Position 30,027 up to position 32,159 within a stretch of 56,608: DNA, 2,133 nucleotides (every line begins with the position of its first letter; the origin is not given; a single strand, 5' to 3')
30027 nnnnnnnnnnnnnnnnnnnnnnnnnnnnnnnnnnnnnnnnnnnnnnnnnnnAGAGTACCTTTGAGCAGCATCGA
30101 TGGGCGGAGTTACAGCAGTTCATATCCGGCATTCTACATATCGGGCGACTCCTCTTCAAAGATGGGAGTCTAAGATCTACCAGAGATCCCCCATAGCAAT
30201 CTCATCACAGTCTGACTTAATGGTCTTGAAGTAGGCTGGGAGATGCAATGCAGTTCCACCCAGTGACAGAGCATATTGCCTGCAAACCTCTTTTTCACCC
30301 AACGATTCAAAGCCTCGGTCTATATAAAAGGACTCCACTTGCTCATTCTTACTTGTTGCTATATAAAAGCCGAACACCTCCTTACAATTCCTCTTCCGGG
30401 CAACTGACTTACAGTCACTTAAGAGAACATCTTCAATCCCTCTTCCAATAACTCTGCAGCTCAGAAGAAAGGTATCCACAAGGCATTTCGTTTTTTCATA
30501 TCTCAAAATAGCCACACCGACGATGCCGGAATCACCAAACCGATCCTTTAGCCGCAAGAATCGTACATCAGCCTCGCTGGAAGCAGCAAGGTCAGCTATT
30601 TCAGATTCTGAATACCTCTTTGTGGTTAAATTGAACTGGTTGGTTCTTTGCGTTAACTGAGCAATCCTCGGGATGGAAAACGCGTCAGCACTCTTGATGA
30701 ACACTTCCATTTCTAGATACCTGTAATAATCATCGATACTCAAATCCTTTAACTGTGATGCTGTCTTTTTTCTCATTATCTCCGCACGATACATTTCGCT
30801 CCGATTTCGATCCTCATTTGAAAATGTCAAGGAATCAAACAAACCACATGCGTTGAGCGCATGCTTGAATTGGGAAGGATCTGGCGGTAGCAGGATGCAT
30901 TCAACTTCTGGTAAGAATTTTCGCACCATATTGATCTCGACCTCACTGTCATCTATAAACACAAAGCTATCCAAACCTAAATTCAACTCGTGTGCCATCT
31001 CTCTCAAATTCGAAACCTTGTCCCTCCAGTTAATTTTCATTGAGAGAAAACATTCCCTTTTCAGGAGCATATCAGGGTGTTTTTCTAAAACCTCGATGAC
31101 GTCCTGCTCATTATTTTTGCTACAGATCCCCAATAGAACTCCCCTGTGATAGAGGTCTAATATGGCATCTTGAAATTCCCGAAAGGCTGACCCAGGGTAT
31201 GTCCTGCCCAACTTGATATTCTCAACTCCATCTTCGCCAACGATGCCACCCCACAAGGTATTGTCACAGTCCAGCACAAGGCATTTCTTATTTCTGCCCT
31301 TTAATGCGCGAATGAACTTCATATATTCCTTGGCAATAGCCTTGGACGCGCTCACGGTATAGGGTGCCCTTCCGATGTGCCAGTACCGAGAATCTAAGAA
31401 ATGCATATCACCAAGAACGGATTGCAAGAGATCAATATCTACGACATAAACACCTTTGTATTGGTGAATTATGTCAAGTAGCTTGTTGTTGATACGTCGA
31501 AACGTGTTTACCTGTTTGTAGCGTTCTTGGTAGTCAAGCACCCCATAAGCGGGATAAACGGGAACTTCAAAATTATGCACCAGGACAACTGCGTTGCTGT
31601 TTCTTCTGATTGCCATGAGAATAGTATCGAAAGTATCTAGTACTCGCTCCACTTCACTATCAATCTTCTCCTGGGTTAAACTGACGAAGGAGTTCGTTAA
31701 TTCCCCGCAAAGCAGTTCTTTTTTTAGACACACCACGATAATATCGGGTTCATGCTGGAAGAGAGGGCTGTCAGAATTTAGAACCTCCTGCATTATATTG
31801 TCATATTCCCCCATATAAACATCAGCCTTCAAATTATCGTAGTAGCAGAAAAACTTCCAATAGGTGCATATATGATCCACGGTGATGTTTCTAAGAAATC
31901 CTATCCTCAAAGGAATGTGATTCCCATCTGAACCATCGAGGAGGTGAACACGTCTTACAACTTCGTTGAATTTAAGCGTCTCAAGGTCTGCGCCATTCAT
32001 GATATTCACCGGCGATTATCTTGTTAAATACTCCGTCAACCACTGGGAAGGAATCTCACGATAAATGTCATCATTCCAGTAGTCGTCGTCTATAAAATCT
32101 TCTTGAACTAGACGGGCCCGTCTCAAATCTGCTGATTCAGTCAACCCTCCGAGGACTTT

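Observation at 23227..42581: Flagellin-adjacent glycan island combining a 4-amino-4,6-dideoxyhexose toolkit with an ACP-dependent acyl branch (FkbH, ACP, SDR, B12-radical SAM)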

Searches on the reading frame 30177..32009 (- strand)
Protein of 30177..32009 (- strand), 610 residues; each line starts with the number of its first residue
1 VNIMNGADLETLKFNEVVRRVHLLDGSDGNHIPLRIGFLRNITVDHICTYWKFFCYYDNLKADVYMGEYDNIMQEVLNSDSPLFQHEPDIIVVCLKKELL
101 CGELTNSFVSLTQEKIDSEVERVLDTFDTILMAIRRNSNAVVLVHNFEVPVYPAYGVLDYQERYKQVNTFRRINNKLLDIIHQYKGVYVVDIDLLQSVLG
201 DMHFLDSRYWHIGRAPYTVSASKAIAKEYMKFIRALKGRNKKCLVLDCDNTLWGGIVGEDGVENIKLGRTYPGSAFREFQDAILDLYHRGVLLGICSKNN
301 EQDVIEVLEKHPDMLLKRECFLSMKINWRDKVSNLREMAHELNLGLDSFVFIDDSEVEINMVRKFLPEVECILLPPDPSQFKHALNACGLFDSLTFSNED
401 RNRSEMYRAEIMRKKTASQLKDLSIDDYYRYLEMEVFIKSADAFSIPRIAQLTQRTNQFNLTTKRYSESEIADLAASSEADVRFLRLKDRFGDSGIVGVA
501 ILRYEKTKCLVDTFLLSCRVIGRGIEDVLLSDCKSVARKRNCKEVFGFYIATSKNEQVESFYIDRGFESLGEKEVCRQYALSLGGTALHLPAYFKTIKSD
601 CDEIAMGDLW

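Call 5: search_protein_families(library=pfam, proteins=[window:30177-32009:-])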
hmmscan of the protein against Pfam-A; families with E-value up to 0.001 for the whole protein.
window:30177-32009:- (610 aa): 2 families
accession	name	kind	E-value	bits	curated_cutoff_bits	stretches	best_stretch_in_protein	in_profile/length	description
PF21211.3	FkbH_N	-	2.5e-11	44.3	27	1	56-228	22-186/192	FkbH, N-terminal domain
PF03031.24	NIF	-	2.5e-05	24.5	21.8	1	242-360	1-122/160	NLI interacting factor-like phosphatase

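Call 6: search_protein_families(library=ncbifam, proteins=[window:30177-32009:-], max_evalue=0.01)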
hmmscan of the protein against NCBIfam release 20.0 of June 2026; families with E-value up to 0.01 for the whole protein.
window:30177-32009:- (610 aa): 2 families
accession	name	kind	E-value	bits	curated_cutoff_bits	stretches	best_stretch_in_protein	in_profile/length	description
TIGR01686.1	FkbH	subfamily_domain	1.8e-88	296.8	146.65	1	241-568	3-320/323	FkbH domain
TIGR01681.1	HAD-SF-IIIC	subfamily_domain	1.2e-21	77.9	35.75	1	242-365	1-131/132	HAD-IIIC family phosphatase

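Call 8: find_homologous_proteins(query=window:30177-32009:-)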
Query window:30177-32009:- (610 aa): 8000 proteins with E <= 0.001 among 8000 candidates; the best 120 are listed.
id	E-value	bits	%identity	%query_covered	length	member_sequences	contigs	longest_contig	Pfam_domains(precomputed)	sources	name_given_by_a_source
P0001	0.0e+0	1391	100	100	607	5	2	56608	PF21211.4,PF03031.25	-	-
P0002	4.6e-268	909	63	100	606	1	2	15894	PF21211.4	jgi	jgi:FkbH-like protein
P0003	5.7e-265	899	66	98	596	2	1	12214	PF21211.4,PF03031.25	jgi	-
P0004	3.9e-245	833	60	97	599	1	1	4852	PF21211.4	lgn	-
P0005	3.5e-244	830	59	97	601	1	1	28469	PF21211.4,PF03031.25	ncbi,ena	-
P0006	2.1e-243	828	59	98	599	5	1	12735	PF21211.4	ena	-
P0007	7.8e-243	826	59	98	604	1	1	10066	PF21211.4,PF03031.25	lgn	-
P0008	4.1e-242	823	60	98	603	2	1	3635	PF21211.4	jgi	-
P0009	4.9e-241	820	60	98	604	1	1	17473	PF21211.4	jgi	jgi:FkbH-like protein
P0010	5.5e-239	813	60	97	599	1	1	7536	PF21211.4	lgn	-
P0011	2.6e-236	804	58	98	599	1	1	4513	PF21211.4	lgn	-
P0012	6.3e-234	796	58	98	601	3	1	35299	PF21211.4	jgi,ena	-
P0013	1.0e-233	796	57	98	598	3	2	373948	PF21211.4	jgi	jgi:FkbH-like protein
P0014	1.2e-233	795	58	99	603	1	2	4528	PF21211.4,PF03031.25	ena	-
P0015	3.6e-233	794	58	97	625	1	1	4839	PF21211.4,PF03031.25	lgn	-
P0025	9.2e-224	763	57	96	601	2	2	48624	PF21211.4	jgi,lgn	-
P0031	6.8e-220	750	55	98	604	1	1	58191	PF21211.4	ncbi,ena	-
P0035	6.5e-218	743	56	96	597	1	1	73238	PF21211.4,PF03031.25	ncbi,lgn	ncbi:MAG: HAD-IIIC family phosphatase [Bacillota bacterium]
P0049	9.6e-211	720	54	98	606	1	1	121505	PF21211.4,PF03031.25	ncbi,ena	-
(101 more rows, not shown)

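Call 10: find_encoding_contigs(protein=P0001, flank=10000, max_places=4)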
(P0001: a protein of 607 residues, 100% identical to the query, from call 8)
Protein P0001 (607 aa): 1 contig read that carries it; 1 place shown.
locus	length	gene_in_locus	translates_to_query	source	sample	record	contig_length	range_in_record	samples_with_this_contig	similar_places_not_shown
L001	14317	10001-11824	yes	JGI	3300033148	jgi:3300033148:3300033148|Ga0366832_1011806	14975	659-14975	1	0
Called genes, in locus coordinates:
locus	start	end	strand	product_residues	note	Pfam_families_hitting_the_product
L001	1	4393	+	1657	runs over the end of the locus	PF13432:TPR_16, PF13524:Glyco_trans_1_2, PF08241:Methyltransf_11, PF08242:Methyltransf_12, PF13489:Methyltransf_23, PF13649:Methyltransf_25, PF13847:Methyltransf_31, PF27533:CapK_C, +19 more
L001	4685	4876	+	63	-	-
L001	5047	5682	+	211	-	-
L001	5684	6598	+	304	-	-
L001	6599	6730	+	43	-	-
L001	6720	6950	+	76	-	-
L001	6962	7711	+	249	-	PF00106:adh_short, PF08659:KR, PF13561:adh_short_C2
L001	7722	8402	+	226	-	PF25084:LbH_EIF2B (weak), PF25087:GMPPB_C (faint), PF00132:Hexapep, PF14602:Hexapep_2 (weak)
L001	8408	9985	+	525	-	PF02310:B12-binding, PF04055:Radical_SAM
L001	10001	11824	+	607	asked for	PF21211:FkbH_N, PF03031:NIF (faint)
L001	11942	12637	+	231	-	PF08889:WbqC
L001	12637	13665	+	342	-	PF01073:3Beta_HSD, PF01370:Epimerase, PF02719:Polysacc_synt_2, PF04321:RmlD_sub_bind, PF07993:NAD_binding_4, PF16363:GDP_Man_Dehyd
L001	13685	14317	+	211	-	?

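Call 11: find_encoding_contigs(protein=P0002, flank=10000, max_places=3)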
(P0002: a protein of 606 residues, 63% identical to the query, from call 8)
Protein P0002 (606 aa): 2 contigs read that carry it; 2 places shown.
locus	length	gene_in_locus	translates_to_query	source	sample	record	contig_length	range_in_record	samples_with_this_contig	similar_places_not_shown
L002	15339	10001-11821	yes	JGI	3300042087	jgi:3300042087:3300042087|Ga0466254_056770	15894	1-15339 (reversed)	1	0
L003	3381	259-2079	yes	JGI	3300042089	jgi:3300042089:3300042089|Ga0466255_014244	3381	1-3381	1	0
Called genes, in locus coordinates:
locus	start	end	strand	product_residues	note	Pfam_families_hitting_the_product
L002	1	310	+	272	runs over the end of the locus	PF05175:MTS (faint), PF13489:Methyltransf_23, PF07021:MetW (weak), PF08003:Methyltransf_9, PF13847:Methyltransf_31, PF08241:Methyltransf_11, PF08242:Methyltransf_12, PF13649:Methyltransf_25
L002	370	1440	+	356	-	PF13439:Glyco_transf_4, PF13579:Glyco_trans_4_4, PF20706:GT4-conflict (weak), PF00534:Glycos_transf_1, PF13692:Glyco_trans_1_4, PF13524:Glyco_trans_1_2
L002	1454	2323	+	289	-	PF08003:Methyltransf_9, PF13489:Methyltransf_23, PF01209:Ubie_methyltran (weak), PF08241:Methyltransf_11, PF08242:Methyltransf_12, PF13649:Methyltransf_25, PF13847:Methyltransf_31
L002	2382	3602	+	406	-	PF13439:Glyco_transf_4, PF13579:Glyco_trans_4_4, PF20706:GT4-conflict (faint), PF00534:Glycos_transf_1, PF13692:Glyco_trans_1_4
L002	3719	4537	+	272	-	PF08889:WbqC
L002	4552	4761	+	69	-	-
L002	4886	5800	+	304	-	PF04041:Glyco_hydro_130 (faint)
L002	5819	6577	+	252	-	PF13489:Methyltransf_23, PF13847:Methyltransf_31, PF08241:Methyltransf_11, PF08242:Methyltransf_12, PF13649:Methyltransf_25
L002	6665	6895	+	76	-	-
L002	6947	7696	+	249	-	PF00106:adh_short, PF01370:Epimerase (weak), PF08659:KR, PF13561:adh_short_C2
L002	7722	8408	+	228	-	PF25084:LbH_EIF2B, PF25087:GMPPB_C (faint), PF00132:Hexapep, PF14602:Hexapep_2 (weak)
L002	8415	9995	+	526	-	PF02310:B12-binding, PF04055:Radical_SAM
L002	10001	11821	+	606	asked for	PF21211:FkbH_N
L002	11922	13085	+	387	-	PF01041:DegT_DnrJ_EryC1, PF00155:Aminotran_1_2, PF00266:Aminotran_5 (weak)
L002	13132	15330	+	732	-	PF13431:TPR_17 (faint), PF13374:TPR_10 (faint), PF13414:TPR_11 (weak), PF00515:TPR_1 (weak), PF07719:TPR_2 (weak), PF13414:TPR_11 (weak), PF13424:TPR_12 (weak), PF14559:TPR_19 (weak), +4 more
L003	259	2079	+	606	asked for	PF21211:FkbH_N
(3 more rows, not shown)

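Call 12: find_encoding_contigs(protein=P0003, flank=10000, max_places=3)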
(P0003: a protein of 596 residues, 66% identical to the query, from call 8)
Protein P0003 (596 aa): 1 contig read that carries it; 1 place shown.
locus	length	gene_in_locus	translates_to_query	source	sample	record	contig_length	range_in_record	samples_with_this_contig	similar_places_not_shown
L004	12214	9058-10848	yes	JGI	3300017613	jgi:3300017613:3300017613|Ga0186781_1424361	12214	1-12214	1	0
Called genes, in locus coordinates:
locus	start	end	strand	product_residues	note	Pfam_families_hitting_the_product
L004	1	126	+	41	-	?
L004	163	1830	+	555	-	PF13424:TPR_12, PF00515:TPR_1, PF13414:TPR_11, PF13424:TPR_12, PF13432:TPR_16, PF00515:TPR_1, PF13414:TPR_11, PF13432:TPR_16, +52 more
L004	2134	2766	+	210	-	PF08889:WbqC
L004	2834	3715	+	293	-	PF13489:Methyltransf_23, PF13847:Methyltransf_31, PF08241:Methyltransf_11, PF08242:Methyltransf_12, PF13649:Methyltransf_25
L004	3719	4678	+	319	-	PF00535:Glycos_transf_2, PF10111:Glyco_tranf_2_2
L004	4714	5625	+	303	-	PF04041:Glyco_hydro_130 (faint)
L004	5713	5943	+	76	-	PF00550:PP-binding (weak)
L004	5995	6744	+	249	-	PF00106:adh_short, PF01370:Epimerase (faint), PF08659:KR, PF13561:adh_short_C2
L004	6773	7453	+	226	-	PF25084:LbH_EIF2B (weak), PF25087:GMPPB_C (faint), PF00132:Hexapep, PF14602:Hexapep_2 (weak)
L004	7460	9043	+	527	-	PF02310:B12-binding, PF04055:Radical_SAM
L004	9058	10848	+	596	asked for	PF21211:FkbH_N, PF03031:NIF (weak)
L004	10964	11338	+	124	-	PF00892:EamA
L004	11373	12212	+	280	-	?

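Call 25: search_solved_structures(query=window:30177-32009:-, max_evalue=0.01, show_alignments=2)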
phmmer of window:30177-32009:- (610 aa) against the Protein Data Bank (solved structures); distinct sequences matched with E-value up to 0.01: 1.
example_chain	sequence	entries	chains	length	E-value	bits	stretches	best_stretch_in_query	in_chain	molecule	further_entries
3slr_A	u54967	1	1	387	4.7e-50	174.2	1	34-398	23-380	uncharacterized protein BF1531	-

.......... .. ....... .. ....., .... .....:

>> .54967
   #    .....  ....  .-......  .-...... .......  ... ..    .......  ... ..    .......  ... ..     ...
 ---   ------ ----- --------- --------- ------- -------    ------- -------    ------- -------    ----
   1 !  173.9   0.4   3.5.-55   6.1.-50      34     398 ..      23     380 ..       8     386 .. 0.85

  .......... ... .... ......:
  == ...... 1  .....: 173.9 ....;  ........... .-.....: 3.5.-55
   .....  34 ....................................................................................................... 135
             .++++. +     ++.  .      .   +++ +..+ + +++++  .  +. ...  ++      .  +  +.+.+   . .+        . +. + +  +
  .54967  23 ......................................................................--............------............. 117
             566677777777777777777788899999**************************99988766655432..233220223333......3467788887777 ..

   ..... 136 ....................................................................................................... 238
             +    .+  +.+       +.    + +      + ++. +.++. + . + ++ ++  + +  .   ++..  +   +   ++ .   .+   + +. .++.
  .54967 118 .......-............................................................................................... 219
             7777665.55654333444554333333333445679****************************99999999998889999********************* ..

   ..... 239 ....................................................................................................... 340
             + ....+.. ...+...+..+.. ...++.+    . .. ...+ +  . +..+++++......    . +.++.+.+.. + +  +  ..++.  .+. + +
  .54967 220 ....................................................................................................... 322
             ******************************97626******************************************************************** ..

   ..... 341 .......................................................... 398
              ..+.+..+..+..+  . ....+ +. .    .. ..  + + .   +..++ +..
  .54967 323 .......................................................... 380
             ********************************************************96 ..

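Call 30: find_related_loci(query=A2, collection=genome_contigs, flank=10000)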
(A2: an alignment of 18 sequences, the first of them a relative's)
Query A2 (607 aa) in genome_contigs; peptide patterns used: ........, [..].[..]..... (x = any residue, [..] = any of these).
600 stretches matched a pattern (row limit reached: there are more); 589 encode a relative of the query (tblastn E <= 1e-3); the best 80 are kept; 80 distinct loci.
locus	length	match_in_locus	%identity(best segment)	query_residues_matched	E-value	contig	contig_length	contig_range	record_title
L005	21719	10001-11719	50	24-595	0e+0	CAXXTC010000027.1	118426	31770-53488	MAG: Phycisphaerae bacterium isolate 5e6e2042-626d-414e-84c0-3edaace0f2b0 genome assembly, contig: contig_27, whole geno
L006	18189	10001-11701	49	31-598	3e-180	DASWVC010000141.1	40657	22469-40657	MAG TPA_asm: Chthoniobacterales bacterium isolate SMAG_U3619 k141_26130, whole genome shotgun sequence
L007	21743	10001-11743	45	19-597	3e-167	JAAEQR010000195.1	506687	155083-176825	MAG: PVC group bacterium isolate Gpa_23 GpaG_CONTIG3162235, whole genome shotgun sequence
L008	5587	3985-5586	47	24-558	1e-165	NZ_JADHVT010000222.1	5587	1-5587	MAG: Acidovorax sp. isolate BS750m-G8 BS-750m-C30992, whole genome shotgun sequence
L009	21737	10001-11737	45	20-597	8e-161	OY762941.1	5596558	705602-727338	MAG: uncultured Syntrophobacter sp. isolate 8beb1b32-fcc7-4ae2-b8e9-2f20d438afad genome assembly, chromosome: 1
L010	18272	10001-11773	44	9-594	9e-160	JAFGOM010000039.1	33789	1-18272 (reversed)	MAG: Methanospirillaceae archaeon isolate Zod_Metabat.630 k87_2477609, whole genome shotgun sequence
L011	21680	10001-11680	40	31-592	2e-146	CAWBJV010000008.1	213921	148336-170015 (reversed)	MAG: uncultured Acidobacteriaceae bacterium isolate MFD03346.bin.1.68 genome assembly, contig: contig_29691, whole genom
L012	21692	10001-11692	40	31-592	1e-145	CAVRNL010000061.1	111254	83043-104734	MAG: uncultured Acidobacteriaceae bacterium isolate MFD01223.bin.2.77 genome assembly, contig: contig_27307, whole genom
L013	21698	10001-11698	40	27-592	2e-145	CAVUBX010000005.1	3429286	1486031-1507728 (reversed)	MAG: uncultured Acidobacteriota bacterium isolate MFD05512.bin.1.144 genome assembly, contig: contig_6586, whole genome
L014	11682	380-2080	41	29-597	4e-145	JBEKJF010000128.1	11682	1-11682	MAG: Candidatus Sulfotelmatobacter sp. isolate SPRUCE 317 SPRUCE_317_128, whole genome shotgun sequence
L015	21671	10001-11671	42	30-591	7e-145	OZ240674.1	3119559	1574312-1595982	MAG: Rhodospirillales bacterium isolate 6ee3a4df-0e34-4dc3-aa72-0311379eb40e genome assembly, chromosome: 1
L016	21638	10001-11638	43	31-579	3e-144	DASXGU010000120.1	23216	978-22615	MAG TPA_asm: Gemmatimonadaceae bacterium isolate SMAG_U5173 k141_1290260, whole genome shotgun sequence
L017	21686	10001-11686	39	31-594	8e-144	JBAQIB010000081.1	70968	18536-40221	MAG: Terriglobales bacterium isolate MFD04995_ilm_asm_bin11 k127_107845, whole genome shotgun sequence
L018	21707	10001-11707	40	29-597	8e-148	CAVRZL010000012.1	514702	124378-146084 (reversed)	MAG: uncultured Acidobacteriota bacterium isolate MFD06085.bin.3.99 genome assembly, contig: contig_37940, whole genome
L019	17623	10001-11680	40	31-592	2e-143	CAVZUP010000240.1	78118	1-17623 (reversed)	MAG: uncultured Acidobacteriaceae bacterium isolate MFD05379.bin.1.4 genome assembly, contig: contig_8826, whole genome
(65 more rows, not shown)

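Call 40: search_protein_families(library=pfam, proteins=[L010:196-1497:+, L010:2103-3041:+, L010:3222-4079:+, L010:4370-5431:+, L010:5428-6336:+, L010:6341-7081:+, L010:12804-13184:+, L010:13172-13954:+, L010:15580-16335:+, L010:16957-17988:+], max_evalue=0.0001)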
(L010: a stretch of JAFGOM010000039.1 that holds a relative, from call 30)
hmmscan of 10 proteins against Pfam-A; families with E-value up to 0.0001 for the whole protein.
L010:196-1497:+ (433 aa): 3 families
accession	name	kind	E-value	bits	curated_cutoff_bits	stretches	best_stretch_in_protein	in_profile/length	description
PF13173.12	AAA_14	-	3e-36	124.7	27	1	38-167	2-129/129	AAA domain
PF13635.12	DUF4143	-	7.1e-21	75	28.1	1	222-371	1-158/160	Domain of unknown function (DUF4143)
PF20720.3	nSTAND3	-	4.6e-05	23.6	27.2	0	34-111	13-74/155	Novel STAND NTPase 3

L010:2103-3041:+ (312 aa): 8 families
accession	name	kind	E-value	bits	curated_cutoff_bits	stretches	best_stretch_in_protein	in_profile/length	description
PF01370.27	Epimerase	-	6.1e-62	209.6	20.9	1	6-230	2-227/240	NAD dependent epimerase/dehydratase family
PF16363.11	GDP_Man_Dehyd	-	1.8e-58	199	27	1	7-301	2-331/332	GDP-mannose 4,6 dehydratase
PF01073.25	3Beta_HSD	-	1.5e-20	73.8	22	1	6-229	1-230/280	3-beta hydroxysteroid dehydrogenase/isomerase family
PF02719.21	Polysacc_synt_2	-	4.1e-16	59.5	20.2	1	6-232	2-221/293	Polysaccharide biosynthesis protein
PF13460.12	NAD_binding_10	-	2.6e-09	37.7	27.2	1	9-154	1-130/184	NAD(P)H-binding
PF04321.23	RmlD_sub_bind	-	1.2e-08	34.8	27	1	5-176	3-153/287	RmlD substrate binding domain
PF07993.18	NAD_binding_4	-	1.7e-08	34.4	20.1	1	7-222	1-256/258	Male sterility protein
PF05368.20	NmrA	-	6.2e-05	23.2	27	1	1-78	1-78/298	NmrA-like family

L010:3222-4079:+ (285 aa): 1 family
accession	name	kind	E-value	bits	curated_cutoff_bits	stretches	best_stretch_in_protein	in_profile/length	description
PF01061.29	ABC2_membrane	-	3.5e-20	72.9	26.9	1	35-246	3-211/211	ABC-2 type transporter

L010:4370-5431:+ (353 aa): 6 families
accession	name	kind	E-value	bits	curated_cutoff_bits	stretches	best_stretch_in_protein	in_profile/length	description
PF16363.11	GDP_Man_Dehyd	-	2.7e-87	293.8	27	1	11-317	1-329/332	GDP-mannose 4,6 dehydratase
PF01370.27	Epimerase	-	3.6e-68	230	20.9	1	11-249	2-240/240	NAD dependent epimerase/dehydratase family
PF02719.21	Polysacc_synt_2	-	1.5e-16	60.9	20.2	1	11-136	2-132/293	Polysaccharide biosynthesis protein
PF01073.25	3Beta_HSD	-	2.3e-16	60.1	22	1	12-228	2-220/280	3-beta hydroxysteroid dehydrogenase/isomerase family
PF04321.23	RmlD_sub_bind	-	3.1e-11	43.3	27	1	11-173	4-141/287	RmlD substrate binding domain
PF07993.18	NAD_binding_4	-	6.1e-10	39.1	20.1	1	12-186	1-206/258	Male sterility protein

L010:5428-6336:+ (302 aa): 5 families
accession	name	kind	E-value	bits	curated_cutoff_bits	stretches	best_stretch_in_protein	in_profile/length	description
PF13489.12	Methyltransf_23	-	1.7e-20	73.8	27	1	83-218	20-161/164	Methyltransferase domain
PF08241.18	Methyltransf_11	-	3.3e-16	60.1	21.2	1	90-180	1-95/95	Methyltransferase domain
PF08242.18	Methyltransf_12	-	3.8e-14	53.6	30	1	90-178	1-98/98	Methyltransferase domain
PF13649.12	Methyltransf_25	-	7.3e-13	49.5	27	1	89-176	1-97/97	Methyltransferase domain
PF13847.12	Methyltransf_31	-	7.4e-08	32.6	27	1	89-215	7-126/145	Methyltransferase domain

L010:6341-7081:+ (246 aa): 2 families
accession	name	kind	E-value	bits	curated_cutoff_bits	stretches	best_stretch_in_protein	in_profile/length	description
PF00483.29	NTP_transferase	-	2.3e-58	198.1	21.2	1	2-235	1-242/245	Nucleotidyl transferase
PF12804.13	NTP_transf_3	-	2.2e-10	41.4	27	1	3-117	1-106/160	MobA-like NTP transferase domain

L010:12804-13184:+ (126 aa): 1 family
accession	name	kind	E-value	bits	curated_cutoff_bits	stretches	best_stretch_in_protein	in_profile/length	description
PF01648.25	ACPS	-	5.8e-15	55.7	25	1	4-107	2-109/111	4'-phosphopantetheinyl transferase superfamily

L010:13172-13954:+ (260 aa): 6 families
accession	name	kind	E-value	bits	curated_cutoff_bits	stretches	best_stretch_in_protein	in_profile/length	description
PF13489.12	Methyltransf_23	-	1.2e-17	64.6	27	1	27-164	20-156/164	Methyltransferase domain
PF08241.18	Methyltransf_11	-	8e-16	58.9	21.2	1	34-131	1-95/95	Methyltransferase domain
PF13847.12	Methyltransf_31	-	9.8e-15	54.9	27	1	32-135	6-113/145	Methyltransferase domain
PF08242.18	Methyltransf_12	-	2.8e-14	54.1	30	1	34-129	1-98/98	Methyltransferase domain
PF13649.12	Methyltransf_25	-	7.4e-14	52.6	27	1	34-127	2-97/97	Methyltransferase domain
PF02353.26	CMAS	-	5.2e-07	29.7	27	1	32-132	65-165/273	Mycolic acid cyclopropane synthetase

L010:15580-16335:+ (251 aa): 0 families

L010:16957-17988:+ (343 aa): 1 family
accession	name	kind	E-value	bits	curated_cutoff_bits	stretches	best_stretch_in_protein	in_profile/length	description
PF00535.33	Glycos_transf_2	-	4.6e-24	85.7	23.3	1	25-153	1-127/168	Glycosyl transferase family 2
